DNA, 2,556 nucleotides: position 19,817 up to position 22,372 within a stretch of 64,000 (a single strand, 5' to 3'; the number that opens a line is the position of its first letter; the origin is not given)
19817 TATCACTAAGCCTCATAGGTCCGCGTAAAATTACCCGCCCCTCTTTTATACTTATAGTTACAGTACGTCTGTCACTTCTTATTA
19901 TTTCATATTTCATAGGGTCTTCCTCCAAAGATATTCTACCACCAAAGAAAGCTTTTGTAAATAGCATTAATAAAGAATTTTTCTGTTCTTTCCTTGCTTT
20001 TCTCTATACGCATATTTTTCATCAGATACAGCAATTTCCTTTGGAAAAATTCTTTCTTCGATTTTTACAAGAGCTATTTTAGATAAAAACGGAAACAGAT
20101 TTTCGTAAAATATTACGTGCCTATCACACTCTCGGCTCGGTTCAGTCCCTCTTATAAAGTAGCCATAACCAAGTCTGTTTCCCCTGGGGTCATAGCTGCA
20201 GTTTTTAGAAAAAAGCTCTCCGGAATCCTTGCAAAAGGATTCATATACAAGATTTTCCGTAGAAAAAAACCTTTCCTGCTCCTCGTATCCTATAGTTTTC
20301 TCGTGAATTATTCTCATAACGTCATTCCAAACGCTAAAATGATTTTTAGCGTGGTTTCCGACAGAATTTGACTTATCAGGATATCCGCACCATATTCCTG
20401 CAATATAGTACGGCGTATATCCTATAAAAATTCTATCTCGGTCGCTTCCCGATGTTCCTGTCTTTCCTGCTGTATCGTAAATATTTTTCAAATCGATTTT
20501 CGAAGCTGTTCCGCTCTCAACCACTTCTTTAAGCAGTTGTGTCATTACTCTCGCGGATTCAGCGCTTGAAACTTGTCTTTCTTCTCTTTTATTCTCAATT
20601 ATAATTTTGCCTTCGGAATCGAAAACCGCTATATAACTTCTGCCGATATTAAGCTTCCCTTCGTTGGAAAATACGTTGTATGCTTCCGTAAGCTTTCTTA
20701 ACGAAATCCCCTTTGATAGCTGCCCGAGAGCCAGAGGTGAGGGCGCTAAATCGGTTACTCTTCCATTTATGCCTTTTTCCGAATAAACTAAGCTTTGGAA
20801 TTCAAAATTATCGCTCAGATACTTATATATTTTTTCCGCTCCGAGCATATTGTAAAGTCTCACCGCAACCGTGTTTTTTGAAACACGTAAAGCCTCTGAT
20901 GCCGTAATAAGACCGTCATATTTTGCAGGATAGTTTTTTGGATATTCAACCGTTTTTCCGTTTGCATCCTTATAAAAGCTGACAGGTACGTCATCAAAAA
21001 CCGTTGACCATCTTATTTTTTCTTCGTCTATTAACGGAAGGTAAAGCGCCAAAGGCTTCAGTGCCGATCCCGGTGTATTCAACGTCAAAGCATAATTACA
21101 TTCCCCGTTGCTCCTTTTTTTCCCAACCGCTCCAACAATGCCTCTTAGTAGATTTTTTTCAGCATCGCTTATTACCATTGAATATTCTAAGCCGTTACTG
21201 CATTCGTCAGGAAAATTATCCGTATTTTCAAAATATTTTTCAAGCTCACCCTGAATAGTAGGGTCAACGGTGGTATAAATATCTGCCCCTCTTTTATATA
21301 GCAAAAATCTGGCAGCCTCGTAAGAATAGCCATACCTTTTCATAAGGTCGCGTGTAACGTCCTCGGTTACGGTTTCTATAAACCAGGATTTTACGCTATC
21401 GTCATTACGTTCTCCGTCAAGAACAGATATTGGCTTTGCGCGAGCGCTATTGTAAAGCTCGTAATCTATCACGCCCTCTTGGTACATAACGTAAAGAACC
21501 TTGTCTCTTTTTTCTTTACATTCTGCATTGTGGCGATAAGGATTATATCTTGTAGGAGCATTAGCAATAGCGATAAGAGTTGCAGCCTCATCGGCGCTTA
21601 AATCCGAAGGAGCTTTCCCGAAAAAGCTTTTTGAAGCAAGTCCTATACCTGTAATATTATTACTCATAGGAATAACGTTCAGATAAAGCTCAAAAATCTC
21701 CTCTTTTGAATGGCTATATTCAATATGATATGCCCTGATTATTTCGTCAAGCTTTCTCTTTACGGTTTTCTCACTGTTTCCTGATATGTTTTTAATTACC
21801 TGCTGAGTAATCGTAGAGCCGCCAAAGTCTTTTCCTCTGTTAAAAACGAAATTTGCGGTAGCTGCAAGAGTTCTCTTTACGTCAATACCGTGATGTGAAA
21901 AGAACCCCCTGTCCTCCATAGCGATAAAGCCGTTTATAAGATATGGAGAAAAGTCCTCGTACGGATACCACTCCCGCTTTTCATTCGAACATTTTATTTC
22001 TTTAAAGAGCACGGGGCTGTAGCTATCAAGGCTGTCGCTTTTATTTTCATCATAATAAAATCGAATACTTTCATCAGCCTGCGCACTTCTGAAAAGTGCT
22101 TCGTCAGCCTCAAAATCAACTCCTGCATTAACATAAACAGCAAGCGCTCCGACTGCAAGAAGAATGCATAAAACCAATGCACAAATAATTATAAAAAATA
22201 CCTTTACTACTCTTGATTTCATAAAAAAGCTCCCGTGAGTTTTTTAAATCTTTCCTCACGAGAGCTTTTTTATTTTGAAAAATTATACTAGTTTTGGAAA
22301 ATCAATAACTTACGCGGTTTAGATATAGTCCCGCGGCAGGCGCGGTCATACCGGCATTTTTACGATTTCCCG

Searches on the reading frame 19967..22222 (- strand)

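Call 62: search_protein_families(library=pfam, proteins=[window:19967-22222:-], max_evalue=0.00001)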
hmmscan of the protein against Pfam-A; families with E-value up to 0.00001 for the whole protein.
window:19967-22222:- (751 aa): 2 families
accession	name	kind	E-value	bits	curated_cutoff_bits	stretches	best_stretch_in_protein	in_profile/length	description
PF00912.28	Transgly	-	1.8e-54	184.3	27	1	74-246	6-177/178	Transglycosylase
PF00905.27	Transpeptidase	-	4.3e-19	69.3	22.1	1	382-604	39-266/299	Penicillin binding protein transpeptidase domain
